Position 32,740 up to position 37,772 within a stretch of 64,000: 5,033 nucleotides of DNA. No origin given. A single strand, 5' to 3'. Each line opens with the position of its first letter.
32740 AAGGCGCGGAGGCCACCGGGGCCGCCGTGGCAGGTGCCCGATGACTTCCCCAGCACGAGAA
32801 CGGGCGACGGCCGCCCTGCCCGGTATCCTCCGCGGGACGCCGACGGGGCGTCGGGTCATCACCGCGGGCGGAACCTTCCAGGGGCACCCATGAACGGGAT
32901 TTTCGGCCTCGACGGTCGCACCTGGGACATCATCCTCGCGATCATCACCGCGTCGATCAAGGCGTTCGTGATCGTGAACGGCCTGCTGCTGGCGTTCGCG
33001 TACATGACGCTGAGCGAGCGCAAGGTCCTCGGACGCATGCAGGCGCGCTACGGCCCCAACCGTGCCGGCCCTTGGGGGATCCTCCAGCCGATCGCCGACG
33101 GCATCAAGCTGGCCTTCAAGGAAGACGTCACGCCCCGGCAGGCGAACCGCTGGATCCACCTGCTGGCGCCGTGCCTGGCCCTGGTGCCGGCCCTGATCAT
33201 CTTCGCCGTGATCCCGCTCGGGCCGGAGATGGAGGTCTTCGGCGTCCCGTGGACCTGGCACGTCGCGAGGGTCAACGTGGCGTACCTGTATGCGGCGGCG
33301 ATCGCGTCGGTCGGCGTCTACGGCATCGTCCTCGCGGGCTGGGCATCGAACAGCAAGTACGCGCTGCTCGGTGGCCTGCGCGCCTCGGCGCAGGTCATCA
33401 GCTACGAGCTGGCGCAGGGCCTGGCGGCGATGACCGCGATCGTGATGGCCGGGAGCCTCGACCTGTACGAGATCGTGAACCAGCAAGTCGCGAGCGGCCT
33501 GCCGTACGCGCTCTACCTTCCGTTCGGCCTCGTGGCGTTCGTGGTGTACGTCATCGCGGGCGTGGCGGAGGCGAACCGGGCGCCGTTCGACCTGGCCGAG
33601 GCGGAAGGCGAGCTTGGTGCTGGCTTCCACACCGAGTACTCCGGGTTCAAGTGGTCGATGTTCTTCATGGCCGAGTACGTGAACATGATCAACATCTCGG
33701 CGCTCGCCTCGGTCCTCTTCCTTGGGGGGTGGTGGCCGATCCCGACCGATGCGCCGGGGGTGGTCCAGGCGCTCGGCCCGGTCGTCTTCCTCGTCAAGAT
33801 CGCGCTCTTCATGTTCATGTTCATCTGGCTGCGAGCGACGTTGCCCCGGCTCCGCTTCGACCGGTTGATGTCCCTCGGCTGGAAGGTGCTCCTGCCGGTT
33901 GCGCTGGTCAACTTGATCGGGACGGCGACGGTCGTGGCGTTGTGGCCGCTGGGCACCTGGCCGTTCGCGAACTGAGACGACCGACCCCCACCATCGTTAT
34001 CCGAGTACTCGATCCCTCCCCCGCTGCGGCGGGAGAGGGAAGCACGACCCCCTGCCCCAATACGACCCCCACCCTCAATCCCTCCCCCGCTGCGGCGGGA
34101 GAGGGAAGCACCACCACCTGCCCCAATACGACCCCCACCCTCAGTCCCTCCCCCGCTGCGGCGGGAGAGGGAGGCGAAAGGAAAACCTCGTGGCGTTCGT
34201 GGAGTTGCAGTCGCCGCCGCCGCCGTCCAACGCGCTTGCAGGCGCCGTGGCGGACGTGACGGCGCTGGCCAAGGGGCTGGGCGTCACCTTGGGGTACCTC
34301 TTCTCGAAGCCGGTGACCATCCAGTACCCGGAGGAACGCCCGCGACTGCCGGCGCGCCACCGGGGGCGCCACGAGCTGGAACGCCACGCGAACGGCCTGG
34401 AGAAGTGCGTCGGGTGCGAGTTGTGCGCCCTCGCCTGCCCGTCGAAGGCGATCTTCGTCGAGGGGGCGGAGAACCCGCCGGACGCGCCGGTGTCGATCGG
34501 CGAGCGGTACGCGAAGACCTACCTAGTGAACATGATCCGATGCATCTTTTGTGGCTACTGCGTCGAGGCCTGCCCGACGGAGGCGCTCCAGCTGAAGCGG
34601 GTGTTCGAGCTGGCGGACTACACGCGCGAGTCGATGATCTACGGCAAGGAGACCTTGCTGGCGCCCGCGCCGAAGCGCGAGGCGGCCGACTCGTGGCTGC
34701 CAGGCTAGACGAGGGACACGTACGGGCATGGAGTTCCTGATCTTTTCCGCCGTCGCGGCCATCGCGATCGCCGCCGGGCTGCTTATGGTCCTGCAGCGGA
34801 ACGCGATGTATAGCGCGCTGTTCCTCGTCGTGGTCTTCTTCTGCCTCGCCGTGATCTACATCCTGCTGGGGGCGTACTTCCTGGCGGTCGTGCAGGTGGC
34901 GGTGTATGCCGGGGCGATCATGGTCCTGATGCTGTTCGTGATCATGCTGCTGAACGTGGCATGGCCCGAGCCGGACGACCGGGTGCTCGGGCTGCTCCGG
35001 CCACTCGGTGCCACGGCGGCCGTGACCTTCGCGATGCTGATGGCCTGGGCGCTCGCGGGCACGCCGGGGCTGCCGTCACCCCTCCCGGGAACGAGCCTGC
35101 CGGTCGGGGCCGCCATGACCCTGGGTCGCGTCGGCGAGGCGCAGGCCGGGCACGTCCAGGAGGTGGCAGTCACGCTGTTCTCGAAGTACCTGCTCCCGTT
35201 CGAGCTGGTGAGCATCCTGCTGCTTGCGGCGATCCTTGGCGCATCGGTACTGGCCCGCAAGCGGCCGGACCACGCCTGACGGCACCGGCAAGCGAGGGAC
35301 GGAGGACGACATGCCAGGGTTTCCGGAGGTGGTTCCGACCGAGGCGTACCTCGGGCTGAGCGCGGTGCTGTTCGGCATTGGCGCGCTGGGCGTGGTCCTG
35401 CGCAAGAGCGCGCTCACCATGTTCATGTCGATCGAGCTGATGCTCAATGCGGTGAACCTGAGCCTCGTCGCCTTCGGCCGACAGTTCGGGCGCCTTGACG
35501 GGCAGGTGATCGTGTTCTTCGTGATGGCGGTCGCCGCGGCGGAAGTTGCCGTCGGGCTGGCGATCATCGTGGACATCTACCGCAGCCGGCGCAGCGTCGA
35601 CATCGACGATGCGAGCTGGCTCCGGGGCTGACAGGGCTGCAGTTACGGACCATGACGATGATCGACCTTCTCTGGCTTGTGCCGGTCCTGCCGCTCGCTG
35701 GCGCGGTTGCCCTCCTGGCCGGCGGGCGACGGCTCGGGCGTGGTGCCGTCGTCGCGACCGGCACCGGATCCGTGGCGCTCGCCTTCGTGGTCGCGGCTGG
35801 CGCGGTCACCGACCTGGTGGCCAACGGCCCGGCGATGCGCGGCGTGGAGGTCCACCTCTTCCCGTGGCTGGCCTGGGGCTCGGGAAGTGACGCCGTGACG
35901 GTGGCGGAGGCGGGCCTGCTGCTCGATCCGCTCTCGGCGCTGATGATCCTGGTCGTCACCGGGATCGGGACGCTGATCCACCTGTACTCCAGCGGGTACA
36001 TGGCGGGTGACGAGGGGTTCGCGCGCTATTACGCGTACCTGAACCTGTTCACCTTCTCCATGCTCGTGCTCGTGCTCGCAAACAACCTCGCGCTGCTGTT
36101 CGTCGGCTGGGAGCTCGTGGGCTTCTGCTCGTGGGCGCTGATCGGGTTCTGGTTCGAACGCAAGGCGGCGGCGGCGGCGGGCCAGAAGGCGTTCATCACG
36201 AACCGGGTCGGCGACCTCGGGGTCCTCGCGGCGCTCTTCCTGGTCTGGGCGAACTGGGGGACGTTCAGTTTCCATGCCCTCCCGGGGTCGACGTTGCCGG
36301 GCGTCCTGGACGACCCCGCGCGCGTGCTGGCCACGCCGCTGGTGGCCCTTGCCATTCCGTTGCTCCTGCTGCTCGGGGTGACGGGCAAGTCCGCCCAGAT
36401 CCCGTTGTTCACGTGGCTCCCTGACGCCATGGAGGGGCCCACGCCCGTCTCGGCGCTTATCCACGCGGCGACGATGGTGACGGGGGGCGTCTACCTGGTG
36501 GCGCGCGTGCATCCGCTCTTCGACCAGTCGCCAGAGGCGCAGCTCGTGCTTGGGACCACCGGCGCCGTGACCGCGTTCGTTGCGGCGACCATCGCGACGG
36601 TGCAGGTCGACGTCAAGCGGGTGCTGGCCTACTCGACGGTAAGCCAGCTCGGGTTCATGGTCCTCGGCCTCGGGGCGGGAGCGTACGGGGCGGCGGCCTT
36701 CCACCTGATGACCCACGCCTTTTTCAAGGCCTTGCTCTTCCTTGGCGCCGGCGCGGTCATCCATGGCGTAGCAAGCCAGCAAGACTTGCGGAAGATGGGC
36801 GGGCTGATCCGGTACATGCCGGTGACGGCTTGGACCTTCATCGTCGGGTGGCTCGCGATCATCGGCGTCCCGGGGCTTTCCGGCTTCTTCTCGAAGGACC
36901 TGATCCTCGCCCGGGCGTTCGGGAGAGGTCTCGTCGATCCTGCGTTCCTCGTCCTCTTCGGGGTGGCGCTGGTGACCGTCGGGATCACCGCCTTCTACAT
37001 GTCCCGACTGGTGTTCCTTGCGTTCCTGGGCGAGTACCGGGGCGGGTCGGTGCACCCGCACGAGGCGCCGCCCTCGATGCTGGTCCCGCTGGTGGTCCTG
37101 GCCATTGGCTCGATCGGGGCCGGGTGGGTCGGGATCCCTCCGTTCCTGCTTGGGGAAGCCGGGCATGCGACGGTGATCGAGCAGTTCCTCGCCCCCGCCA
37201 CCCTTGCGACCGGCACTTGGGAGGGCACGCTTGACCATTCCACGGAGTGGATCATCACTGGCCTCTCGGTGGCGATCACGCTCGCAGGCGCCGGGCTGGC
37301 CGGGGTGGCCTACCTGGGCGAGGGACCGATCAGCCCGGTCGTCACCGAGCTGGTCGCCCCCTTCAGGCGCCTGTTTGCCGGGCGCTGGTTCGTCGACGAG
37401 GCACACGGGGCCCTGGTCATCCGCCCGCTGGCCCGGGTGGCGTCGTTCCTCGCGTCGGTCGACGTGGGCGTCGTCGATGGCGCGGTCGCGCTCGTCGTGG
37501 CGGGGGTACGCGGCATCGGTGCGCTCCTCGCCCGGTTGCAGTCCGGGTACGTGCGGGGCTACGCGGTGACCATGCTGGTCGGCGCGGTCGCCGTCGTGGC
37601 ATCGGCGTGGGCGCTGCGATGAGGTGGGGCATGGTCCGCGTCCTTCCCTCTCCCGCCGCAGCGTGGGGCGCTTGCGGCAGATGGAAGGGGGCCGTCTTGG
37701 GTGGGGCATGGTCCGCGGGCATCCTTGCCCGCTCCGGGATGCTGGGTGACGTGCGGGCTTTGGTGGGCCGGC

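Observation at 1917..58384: Dispersed modular family of GC-rich palindromic repeats (about 30 units at 17 loci in 64 kb)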

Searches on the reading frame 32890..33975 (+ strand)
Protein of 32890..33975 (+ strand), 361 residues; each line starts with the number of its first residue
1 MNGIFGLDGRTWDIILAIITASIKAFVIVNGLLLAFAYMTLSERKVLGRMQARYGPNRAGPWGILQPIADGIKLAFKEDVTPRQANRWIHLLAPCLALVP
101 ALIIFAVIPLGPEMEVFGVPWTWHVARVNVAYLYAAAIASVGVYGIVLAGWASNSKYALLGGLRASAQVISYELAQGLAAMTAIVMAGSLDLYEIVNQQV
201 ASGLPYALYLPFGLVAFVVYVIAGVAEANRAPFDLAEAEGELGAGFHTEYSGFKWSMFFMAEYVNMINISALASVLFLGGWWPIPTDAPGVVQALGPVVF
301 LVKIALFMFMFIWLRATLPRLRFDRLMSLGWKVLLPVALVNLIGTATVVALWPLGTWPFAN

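Call 56: list_cluster_members(proteins=[window:32890-33975:+, window:34190-34708:+, window:34728-35279:+, window:35311-35631:+, window:35658-37622:+, window:37792-39324:+, window:39377-40876:+, window:41059-42045:+, window:42205-43056:+])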
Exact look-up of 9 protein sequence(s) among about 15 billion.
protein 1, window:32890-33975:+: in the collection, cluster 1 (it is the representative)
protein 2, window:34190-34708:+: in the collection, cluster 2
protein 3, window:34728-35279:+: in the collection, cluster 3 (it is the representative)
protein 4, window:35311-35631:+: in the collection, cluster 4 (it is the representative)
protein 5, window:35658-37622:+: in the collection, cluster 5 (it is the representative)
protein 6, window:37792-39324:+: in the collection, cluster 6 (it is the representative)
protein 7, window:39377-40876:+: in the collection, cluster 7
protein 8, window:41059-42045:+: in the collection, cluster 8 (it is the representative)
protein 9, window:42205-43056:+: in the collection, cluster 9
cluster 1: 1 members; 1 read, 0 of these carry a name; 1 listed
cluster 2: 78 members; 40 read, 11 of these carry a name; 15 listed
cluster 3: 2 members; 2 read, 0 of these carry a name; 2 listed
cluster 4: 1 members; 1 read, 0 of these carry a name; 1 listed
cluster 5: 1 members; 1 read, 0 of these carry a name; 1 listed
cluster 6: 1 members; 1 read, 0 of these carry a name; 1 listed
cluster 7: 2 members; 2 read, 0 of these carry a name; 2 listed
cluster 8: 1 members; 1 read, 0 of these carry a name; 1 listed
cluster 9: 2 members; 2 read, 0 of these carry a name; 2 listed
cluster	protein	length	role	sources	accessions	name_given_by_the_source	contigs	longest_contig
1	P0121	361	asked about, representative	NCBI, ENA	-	-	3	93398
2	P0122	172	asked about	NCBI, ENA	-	-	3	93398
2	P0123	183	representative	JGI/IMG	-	-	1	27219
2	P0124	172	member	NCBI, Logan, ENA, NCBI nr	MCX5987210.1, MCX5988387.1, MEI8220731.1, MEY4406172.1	MAG: hypothetical protein RL345_638 [Chloroflexota bacterium] | NADH-quinone oxidoreductase subunit NuoI [Chloroflexota bacterium]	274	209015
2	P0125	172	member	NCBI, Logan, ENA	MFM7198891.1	MAG: NADH-quinone oxidoreductase subunit NuoI [Chloroflexota bacterium]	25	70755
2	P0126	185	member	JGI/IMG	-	NADH-quinone oxidoreductase subunit I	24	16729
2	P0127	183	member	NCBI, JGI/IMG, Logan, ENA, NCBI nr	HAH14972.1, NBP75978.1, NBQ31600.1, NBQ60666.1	MAG: NADH-quinone oxidoreductase subunit NuoI [Proteobacteria bacterium] | NADH-quinone oxidoreductase subunit I | NADH-quinone oxidoreductase subunit NuoI [Pseudomonadota bacterium]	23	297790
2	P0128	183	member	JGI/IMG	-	NADH-quinone oxidoreductase subunit I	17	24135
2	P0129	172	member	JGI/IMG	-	NADH-quinone oxidoreductase subunit I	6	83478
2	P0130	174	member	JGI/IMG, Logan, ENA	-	NADH-quinone oxidoreductase subunit I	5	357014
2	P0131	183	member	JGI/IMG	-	NADH-quinone oxidoreductase subunit I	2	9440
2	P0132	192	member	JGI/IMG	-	NADH-quinone oxidoreductase subunit I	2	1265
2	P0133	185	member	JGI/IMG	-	NADH-quinone oxidoreductase subunit I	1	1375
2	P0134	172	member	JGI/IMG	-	NADH-quinone oxidoreductase subunit I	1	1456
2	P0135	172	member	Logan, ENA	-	-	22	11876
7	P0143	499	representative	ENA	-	-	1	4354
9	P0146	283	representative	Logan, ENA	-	-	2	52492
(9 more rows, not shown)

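Call 57: find_encoding_contigs(protein=P0146, flank=10000, max_places=4)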
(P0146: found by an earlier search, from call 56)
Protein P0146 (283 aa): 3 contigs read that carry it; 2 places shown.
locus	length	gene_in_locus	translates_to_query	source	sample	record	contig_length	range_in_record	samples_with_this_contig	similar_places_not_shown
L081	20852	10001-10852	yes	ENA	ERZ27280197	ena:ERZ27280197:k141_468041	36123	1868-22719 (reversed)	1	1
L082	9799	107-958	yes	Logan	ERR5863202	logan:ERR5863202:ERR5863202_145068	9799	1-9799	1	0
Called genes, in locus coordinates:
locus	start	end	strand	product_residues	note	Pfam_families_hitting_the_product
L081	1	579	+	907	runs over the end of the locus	PF00111:Fer2 (weak), PF13510:Fer2_4, PF10588:NADH-G_4Fe-4S_3, PF22117:Fer4_Nqo3, PF04879:Molybdop_Fe4S4, PF22151:Fer4_NDSU1, PF00384:Molybdopterin, PF01568:Molydop_binding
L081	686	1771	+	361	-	PF00146:NADHdh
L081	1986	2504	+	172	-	PF13183:Fer4_8 (faint), PF13187:Fer4_9 (faint), PF13534:Fer4_17 (faint), PF13746:Fer4_18 (faint), PF00037:Fer4 (weak), PF13237:Fer4_10, PF12838:Fer4_7, PF00037:Fer4, +4 more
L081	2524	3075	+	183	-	PF00499:Oxidored_q3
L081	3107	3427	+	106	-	PF00420:Oxidored_q2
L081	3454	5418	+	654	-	PF00662:Proton_antipo_N, PF00361:Proton_antipo_M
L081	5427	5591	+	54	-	-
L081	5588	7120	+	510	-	PF00361:Proton_antipo_M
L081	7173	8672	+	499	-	PF00361:Proton_antipo_M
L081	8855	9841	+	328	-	PF02729:OTCace_N, PF00185:OTCace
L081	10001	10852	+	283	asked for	PF02457:DAC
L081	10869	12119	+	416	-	PF07949:YbbR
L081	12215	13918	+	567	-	PF13489:Methyltransf_23, PF08241:Methyltransf_11, PF08242:Methyltransf_12, PF13649:Methyltransf_25, PF13847:Methyltransf_31, PF00535:Glycos_transf_2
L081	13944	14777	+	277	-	PF01061:ABC2_membrane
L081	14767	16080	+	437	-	PF00005:ABC_tran, PF13304:AAA_21 (faint), PF14524:Wzt_C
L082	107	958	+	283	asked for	PF02457:DAC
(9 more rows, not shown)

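Call 58: find_encoding_contigs(protein=P0143, flank=10000, max_places=4)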
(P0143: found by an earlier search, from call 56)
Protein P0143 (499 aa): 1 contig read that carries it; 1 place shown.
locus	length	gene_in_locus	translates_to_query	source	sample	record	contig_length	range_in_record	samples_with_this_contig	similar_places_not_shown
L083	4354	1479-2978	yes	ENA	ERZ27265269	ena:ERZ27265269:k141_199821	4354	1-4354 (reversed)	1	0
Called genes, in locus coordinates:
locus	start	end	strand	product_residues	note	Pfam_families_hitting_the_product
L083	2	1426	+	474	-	?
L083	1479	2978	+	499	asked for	PF00361:Proton_antipo_M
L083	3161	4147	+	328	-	PF02729:OTCace_N, PF00185:OTCace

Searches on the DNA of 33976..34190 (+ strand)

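Call 64: search_dna_similar(query=window:33976-34190:+, collection=plasmids, mode=distant, max_evalue=0.001, max_rows=25)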
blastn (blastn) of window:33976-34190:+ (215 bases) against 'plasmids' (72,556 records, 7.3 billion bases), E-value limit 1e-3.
Records with a match: 1; places in all: 1; records where one place covers at least 80% of the query: 0.
Best place of each record, by identity: 90-95% 1.
By first word of the organism name: Azospirillum 1.
By predicted mobility (MOB-suite, as given by PLSDB): mobilizable 1.
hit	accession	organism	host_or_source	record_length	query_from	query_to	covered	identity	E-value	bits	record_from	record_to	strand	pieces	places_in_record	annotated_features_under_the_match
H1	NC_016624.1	Azospirillum lipoferum 4B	-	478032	91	132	20%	90.5%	3e-4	53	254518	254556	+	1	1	none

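Call 66: get_annotated_region(hit=H1, flank=1500)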
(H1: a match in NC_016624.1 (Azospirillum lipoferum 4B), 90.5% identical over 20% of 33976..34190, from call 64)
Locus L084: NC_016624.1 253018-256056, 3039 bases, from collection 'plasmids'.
description: Azospirillum lipoferum 4B plasmid AZO_p5, complete sequence
organism: Azospirillum lipoferum 4B (NCBI taxid 862719)
taxonomy: Bacteria; Pseudomonadota; Alphaproteobacteria; Rhodospirillales; Azospirillaceae; Azospirillum; Azospirillum lipoferum; Azospirillum lipoferum 4B
host: -; source: -; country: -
typing (MOB-suite, as given by PLSDB): mobilizable; relaxase MOBP
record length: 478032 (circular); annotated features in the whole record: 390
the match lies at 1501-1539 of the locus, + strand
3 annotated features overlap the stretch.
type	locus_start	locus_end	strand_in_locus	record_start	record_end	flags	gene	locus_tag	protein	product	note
CDS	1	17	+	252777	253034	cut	-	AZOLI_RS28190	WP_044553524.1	hypothetical protein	-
CDS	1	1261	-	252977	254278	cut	-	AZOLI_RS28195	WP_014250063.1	D-amino acid dehydrogenase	GO:0055130 - D-alanine catabolic process [Evidence IEA]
CDS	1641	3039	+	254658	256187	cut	-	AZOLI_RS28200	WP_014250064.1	sigma 54-interacting transcriptional regulator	GO:0006355 - regulation of DNA-templated transcription [Evidence IEA]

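Call 80: search_with_rna_model(model_id=R1, sources=[L085, L084], filters=off, max_evalue=10, show_alignments=4)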
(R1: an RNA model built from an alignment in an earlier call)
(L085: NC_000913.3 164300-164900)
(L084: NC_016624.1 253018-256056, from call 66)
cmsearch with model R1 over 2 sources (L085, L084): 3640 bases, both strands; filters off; matches with E-value up to 10: 36.
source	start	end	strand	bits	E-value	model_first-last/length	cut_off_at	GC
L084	1498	1543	+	45.7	3.5e-08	1-47/47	no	0.72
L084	1565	1610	-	37.6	1.3e-06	1-47/47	no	0.8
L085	296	338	+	26.4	0.00019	1-47/47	no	0.63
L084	1571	1595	+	22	0.0013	16-41/47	no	0.88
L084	1513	1537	-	18.8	0.0057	16-41/47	no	0.84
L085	242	283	-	18.5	0.0066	1-47/47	no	0.64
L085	248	268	+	12.2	0.11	16-41/47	no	0.71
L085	311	332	-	12.1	0.11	16-41/47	no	0.68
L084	1629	1651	+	8.8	0.48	1-47/47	no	0.74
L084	1764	1809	+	8.5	0.56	1-47/47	no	0.83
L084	2450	2489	-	7.2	1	1-47/47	no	0.8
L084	2597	2624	-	6.3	1.5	1-47/47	no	0.82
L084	388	412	-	5.8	1.9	1-47/47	no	0.72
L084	1083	1107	+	5.6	2.1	1-47/47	no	0.88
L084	2804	2813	+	5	2.6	24-33/47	no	1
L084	2804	2813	-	5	2.6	24-33/47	no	1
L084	2001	2021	+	4.5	3.3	1-47/47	no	0.81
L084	1388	1408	-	4.5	3.4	1-47/47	no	0.48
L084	1896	1938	+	4.3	3.6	1-47/47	no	0.74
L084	2147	2194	-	4.2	3.7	1-47/47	no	0.73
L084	2229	2267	+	3.6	5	1-47/47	no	0.77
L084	3007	3034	-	3.1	6.3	1-47/47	no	0.64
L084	1906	1937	-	3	6.5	1-47/47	no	0.69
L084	2358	2402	+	2.9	6.7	1-47/47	no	0.76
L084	2820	2842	+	2.9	6.7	1-47/47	no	0.83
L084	1864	1873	+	2.9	6.8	24-33/47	no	1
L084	1958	1967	-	2.9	6.8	24-33/47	no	1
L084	2454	2480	+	2.8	7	1-47/47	no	0.81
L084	340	364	-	2.8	7.1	1-47/47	no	0.76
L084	2738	2764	-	2.7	7.5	1-47/47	no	0.81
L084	2523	2543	+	2.6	7.7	1-47/47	no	0.57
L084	2157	2190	+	2.6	7.7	1-47/47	no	0.71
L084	2484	2510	+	2.6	7.8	1-47/47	no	0.74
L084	1653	1709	+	2.3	8.9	1-47/47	no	0.67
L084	26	33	+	2.2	9.3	25-32/47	no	0.75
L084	2663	2683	-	2.1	9.7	1-47/47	no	0.67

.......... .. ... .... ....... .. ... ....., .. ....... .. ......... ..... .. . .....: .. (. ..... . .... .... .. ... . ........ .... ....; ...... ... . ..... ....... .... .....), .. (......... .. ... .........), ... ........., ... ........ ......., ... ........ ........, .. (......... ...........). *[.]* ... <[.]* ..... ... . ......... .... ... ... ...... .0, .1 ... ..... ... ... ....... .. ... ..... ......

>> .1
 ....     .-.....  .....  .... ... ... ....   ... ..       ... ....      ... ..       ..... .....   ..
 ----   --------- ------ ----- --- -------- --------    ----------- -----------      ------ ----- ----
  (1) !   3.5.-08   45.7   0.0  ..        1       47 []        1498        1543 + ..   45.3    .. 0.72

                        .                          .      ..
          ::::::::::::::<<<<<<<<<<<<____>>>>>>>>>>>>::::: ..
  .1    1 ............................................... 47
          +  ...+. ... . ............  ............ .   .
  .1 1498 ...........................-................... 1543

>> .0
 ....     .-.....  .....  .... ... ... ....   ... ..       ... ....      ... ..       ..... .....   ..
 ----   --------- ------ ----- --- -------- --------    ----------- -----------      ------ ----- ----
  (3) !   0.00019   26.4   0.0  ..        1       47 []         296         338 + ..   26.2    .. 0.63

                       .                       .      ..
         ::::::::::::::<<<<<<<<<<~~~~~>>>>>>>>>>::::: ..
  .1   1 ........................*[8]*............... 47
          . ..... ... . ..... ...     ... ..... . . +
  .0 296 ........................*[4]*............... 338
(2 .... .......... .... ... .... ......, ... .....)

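Call 95: search_dna_similar(query=L084:1495-1612:+, collection=plasmids, mode=distant, max_evalue=0.01, max_rows=40, rows=spread)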
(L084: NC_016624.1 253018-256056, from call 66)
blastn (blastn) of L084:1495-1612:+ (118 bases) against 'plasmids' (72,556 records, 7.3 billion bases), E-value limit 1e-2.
In 1 record(s) the limit of 40 matching pieces per record was reached: places in those records are undercounted.
Records with a match: 100; places in all: 766; records where one place covers at least 80% of the query: 41.
Best place of each record, by identity: >=99% 1; 90-95% 4; 80-90% 82; 60-80% 13.
By first word of the organism name: Azospirillum 48; Sinorhizobium 25; Rhizobium 14; Pantoea 4; Neisseria 2; Variovorax 2; Methylosinus 2; Shinella 1; Methylobacterium 1; Cupriavidus 1.
By predicted mobility (MOB-suite, as given by PLSDB): non-mobilizable 65; mobilizable 24; conjugative 11.
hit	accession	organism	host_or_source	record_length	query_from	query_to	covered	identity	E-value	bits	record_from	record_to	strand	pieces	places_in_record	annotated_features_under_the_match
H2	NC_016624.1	Azospirillum lipoferum 4B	-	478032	1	118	100%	100.0%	2e-53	214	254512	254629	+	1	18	none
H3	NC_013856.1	Azospirillum sp. B510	-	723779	5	116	95%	87.5%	4e-31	140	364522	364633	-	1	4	none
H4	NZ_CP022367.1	Azospirillum sp. TSH58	single cell,paddy soils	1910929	5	118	97%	85.2%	1e-25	122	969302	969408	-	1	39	record has no annotation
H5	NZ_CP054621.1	Azospirillum oryzae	cell culture,soil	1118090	6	117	95%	86.6%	3e-27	128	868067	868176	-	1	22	record has no annotation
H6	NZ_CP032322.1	Azospirillum argentinense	soil sample,Agricultural field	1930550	3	113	94%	86.5%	9e-27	126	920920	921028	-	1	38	record has no annotation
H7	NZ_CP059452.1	Azospirillum brasilense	Prokaryotes,soil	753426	5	116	95%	84.8%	4e-25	120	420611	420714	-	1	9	none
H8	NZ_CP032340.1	Azospirillum brasilense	soil sample,Agricultural field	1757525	5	118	97%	81.7%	3e-20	104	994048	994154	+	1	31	none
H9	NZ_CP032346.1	Azospirillum brasilense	soil sample,Agricultural field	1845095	5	117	96%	82.5%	8e-21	106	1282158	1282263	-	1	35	record has no annotation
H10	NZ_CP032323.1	Azospirillum argentinense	soil sample,Agricultural field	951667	5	118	97%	80.9%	1e-18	100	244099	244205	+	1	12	none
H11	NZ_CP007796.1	Azospirillum argentinense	Triticum aestivum L.,Root,wheat ...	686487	5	115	94%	82.1%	1e-19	103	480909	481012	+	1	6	none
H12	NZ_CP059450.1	Azospirillum brasilense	Prokaryotes,soil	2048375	5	118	97%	79.1%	2e-17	95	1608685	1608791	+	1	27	none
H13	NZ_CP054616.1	Azospirillum oryzae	cell culture,soil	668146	3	116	97%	78.4%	2e-15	89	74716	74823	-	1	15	none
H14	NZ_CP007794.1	Azospirillum argentinense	Triticum aestivum L.,Root,wheat ...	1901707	1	116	98%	76.9%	3e-14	85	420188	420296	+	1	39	record has no annotation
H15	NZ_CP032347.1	Azospirillum brasilense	soil sample,Agricultural field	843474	5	116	95%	78.8%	2e-16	92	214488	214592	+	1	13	none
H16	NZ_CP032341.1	Azospirillum brasilense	soil sample,Agricultural field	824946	5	116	95%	71.4%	7e-9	67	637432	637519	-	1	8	none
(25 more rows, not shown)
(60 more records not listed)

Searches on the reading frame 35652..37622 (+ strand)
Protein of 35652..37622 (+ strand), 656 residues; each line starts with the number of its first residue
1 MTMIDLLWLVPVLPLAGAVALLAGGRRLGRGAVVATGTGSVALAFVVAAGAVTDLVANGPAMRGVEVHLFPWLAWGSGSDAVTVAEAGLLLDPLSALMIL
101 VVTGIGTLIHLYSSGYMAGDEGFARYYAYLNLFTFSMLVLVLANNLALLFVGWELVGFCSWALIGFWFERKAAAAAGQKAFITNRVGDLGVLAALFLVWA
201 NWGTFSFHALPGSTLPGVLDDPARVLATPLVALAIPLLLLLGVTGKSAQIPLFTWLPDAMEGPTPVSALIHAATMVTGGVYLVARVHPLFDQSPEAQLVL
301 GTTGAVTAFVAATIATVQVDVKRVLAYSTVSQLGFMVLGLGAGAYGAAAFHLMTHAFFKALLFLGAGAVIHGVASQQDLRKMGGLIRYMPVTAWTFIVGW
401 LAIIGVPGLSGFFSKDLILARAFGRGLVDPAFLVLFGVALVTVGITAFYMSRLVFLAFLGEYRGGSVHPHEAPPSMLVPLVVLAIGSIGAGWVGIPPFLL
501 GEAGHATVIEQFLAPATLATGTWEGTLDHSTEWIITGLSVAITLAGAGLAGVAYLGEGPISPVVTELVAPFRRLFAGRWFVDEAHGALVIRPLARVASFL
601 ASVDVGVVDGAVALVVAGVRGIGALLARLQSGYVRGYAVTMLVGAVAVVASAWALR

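Call 13: find_encoding_contigs(protein=window:35652-37622:+, flank=2000, max_places=4)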
Protein window:35652-37622:+ (656 aa): no gene with exactly this product is on record in the collection.
